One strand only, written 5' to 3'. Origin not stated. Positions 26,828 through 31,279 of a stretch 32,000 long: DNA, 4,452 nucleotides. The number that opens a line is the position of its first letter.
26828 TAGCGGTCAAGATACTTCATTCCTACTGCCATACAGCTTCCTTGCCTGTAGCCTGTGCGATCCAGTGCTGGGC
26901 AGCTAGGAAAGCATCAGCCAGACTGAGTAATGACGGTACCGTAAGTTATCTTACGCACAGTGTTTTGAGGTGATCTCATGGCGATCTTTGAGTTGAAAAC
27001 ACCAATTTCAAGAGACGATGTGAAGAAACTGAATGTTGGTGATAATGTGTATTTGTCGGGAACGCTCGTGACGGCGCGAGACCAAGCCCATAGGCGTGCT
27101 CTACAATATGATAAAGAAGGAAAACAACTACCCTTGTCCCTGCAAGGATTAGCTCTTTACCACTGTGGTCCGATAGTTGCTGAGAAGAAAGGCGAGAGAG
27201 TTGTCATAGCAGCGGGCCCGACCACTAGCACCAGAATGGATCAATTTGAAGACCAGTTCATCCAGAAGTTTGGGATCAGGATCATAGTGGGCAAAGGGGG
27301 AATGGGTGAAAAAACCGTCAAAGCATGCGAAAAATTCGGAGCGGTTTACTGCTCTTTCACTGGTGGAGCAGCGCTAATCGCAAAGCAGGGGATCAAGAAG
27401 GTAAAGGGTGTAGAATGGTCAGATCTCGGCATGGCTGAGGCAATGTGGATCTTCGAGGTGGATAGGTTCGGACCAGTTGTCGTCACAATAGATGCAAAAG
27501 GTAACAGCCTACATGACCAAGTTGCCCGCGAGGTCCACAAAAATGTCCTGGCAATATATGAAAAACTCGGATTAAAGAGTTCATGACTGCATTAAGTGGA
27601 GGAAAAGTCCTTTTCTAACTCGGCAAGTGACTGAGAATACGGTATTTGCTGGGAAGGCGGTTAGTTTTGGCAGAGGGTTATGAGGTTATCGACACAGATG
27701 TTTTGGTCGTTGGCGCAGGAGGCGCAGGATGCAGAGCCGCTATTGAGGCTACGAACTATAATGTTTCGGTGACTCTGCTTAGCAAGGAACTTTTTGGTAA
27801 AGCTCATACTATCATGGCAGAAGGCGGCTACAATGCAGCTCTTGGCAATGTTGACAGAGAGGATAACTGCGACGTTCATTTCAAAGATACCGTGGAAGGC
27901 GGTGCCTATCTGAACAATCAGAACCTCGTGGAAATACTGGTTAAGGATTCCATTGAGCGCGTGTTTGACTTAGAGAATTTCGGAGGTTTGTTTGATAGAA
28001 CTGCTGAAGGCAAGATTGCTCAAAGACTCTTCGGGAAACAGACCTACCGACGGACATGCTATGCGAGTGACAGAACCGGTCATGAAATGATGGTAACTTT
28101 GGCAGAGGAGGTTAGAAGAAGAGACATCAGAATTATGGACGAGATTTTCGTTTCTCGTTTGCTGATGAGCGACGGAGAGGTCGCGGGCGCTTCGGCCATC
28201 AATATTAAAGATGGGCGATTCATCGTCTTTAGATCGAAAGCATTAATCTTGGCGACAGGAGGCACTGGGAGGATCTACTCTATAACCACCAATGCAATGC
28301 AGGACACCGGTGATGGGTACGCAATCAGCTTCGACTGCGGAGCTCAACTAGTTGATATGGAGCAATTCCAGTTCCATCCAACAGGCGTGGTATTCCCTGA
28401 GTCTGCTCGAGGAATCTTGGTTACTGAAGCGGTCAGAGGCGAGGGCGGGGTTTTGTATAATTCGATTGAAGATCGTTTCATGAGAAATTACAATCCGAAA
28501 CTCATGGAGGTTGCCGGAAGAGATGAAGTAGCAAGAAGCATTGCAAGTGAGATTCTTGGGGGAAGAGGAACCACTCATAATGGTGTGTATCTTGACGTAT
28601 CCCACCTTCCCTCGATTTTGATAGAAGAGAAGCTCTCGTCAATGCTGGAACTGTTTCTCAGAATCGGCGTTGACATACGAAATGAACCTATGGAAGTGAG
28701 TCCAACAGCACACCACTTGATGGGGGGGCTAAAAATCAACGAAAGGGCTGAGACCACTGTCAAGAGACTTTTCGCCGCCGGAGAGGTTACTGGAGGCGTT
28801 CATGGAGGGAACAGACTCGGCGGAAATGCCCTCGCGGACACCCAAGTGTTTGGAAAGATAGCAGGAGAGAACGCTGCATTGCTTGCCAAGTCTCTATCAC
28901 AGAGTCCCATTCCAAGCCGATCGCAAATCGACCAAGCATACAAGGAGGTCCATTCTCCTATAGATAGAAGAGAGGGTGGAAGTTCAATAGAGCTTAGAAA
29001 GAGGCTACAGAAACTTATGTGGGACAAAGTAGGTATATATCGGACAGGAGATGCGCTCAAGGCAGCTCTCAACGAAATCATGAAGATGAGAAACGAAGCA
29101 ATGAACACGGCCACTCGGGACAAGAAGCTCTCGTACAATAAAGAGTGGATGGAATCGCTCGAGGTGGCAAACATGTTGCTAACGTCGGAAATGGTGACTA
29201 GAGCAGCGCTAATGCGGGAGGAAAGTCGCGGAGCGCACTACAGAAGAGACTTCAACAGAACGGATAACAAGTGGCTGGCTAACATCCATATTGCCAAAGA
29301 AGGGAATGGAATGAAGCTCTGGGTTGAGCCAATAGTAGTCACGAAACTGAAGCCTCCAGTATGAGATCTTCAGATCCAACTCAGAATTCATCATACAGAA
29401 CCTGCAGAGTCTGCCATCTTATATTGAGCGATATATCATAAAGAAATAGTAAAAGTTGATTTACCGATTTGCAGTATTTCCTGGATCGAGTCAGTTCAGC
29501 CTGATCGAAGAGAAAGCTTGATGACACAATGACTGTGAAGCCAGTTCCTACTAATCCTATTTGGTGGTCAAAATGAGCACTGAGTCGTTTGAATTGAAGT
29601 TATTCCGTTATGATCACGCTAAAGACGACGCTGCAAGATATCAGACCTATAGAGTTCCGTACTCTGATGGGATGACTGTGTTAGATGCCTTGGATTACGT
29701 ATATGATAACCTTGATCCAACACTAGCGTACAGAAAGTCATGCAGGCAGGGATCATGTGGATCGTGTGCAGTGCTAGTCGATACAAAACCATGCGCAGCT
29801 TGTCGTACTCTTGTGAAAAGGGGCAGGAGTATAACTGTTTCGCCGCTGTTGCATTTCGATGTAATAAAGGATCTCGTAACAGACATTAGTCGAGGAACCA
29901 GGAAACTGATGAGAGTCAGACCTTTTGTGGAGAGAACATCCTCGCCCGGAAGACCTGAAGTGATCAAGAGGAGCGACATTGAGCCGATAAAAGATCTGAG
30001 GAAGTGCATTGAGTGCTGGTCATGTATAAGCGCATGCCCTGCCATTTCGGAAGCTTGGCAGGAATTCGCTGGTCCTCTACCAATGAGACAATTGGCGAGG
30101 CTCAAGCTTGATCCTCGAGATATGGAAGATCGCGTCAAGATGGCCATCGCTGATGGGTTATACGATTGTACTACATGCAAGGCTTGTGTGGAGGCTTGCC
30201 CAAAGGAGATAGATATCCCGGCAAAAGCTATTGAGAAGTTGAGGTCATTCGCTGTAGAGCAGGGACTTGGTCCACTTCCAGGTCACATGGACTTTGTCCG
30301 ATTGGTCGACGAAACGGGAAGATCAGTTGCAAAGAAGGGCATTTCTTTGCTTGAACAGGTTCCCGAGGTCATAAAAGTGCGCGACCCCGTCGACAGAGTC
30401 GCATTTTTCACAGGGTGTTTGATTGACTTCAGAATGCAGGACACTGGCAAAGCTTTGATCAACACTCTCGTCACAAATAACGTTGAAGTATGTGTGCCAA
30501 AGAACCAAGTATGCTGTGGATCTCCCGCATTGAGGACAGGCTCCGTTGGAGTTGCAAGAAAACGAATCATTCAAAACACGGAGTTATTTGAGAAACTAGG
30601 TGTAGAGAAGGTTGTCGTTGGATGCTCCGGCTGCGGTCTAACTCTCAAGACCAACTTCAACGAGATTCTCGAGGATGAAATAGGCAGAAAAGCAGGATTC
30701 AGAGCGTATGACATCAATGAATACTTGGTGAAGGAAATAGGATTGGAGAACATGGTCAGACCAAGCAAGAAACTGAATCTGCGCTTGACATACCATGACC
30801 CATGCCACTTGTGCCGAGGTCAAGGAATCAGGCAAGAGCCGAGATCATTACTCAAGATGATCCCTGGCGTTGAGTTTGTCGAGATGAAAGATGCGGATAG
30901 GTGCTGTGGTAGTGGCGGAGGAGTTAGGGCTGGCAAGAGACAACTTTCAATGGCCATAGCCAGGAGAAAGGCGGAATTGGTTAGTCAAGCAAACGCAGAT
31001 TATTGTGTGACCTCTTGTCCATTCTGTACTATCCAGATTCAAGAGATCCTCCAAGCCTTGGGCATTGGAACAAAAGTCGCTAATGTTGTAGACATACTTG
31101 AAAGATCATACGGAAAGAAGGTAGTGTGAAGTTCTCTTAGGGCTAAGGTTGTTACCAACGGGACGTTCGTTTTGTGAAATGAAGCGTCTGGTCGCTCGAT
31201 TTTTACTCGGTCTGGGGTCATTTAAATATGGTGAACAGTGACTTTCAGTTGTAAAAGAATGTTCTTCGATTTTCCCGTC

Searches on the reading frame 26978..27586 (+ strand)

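Call 49: search_protein_families(library=pfam, proteins=[window:26978-27586:+])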
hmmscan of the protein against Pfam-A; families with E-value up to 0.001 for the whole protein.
window:26978-27586:+ (202 aa): 1 family
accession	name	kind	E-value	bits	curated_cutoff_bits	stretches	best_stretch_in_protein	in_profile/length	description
PF05683.17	Fumerase_C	-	7.5e-56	189.2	22.2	1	5-181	30-204/205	Fumarase C-terminus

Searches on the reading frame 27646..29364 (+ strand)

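Call 49: search_protein_families(library=pfam, proteins=[window:27646-29364:+])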
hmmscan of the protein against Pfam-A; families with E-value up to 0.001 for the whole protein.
window:27646-29364:+ (572 aa): 7 families
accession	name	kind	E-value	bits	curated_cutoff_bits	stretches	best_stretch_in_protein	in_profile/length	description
PF00890.30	FAD_binding_2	-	1.6e-90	304.8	20.4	1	18-396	1-414/414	FAD binding domain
PF02910.25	Succ_DH_flav_C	-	4.5e-32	111.2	20.8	1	451-570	1-125/130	Fumarate reductase flavoprotein C-term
PF07992.20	Pyr_redox_2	-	5.4e-10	39.6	26.1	1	18-210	2-113/291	Pyridine nucleotide-disulphide oxidoreductase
PF03486.20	HI0933_like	-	1e-08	35.4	50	0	18-64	2-49/244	HI0933-like protein Rossmann domain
PF01134.28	GIDA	-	2.5e-05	24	22.1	1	18-50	1-29/391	Glucose inhibited division protein A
PF01266.30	DAO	-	0.00013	22.1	27.9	1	18-56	1-40/353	FAD dependent oxidoreductase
PF12831.13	FAD_oxidored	-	0.00052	19.9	27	0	18-48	1-31/416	FAD dependent oxidoreductase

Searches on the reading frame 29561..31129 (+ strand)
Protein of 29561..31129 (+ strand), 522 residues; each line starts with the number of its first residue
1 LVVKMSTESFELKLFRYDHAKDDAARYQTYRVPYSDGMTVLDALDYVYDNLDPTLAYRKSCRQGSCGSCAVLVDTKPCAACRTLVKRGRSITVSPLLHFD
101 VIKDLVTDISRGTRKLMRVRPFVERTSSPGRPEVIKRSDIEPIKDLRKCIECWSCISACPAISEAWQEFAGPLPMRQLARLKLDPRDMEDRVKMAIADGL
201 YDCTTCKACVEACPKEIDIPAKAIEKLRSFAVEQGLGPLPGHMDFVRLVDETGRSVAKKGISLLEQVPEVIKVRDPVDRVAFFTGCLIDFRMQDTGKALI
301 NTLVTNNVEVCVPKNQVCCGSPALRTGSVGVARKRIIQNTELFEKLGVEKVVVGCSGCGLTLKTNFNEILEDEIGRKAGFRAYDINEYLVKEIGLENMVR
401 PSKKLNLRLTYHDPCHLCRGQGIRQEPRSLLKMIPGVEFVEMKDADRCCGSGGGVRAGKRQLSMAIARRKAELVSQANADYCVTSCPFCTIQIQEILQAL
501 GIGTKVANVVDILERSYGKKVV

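Call 49: search_protein_families(library=pfam, proteins=[window:29561-31129:+])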
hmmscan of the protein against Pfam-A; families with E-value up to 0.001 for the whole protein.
window:29561-31129:+ (522 aa): 8 families
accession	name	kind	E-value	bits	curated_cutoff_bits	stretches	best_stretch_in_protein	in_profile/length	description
PF02754.22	CCG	-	5e-38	129.5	20.6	2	410-494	2-85/85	Cysteine-rich domain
PF13085.11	Fer2_3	-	1.6e-29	102.5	27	1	12-111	2-104/107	2Fe-2S iron-sulfur cluster binding domain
PF13183.11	Fer4_8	-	1.6e-11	45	27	1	146-217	2-68/68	4Fe-4S dicluster domain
PF13237.11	Fer4_10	-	1.8e-09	37.8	25.5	1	142-214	2-53/53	4Fe-4S dicluster domain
PF13187.11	Fer4_9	-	1.3e-07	31.9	27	1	148-216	1-50/52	4Fe-4S dicluster domain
PF12838.12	Fer4_7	-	9.6e-07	29.6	27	1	148-216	1-51/52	4Fe-4S dicluster domain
PF13534.11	Fer4_17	-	3.8e-06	27.8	22.2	1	148-218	1-61/61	4Fe-4S dicluster domain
PF13746.11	Fer4_18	-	5.5e-05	23.8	27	0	193-219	51-77/114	4Fe-4S dicluster domain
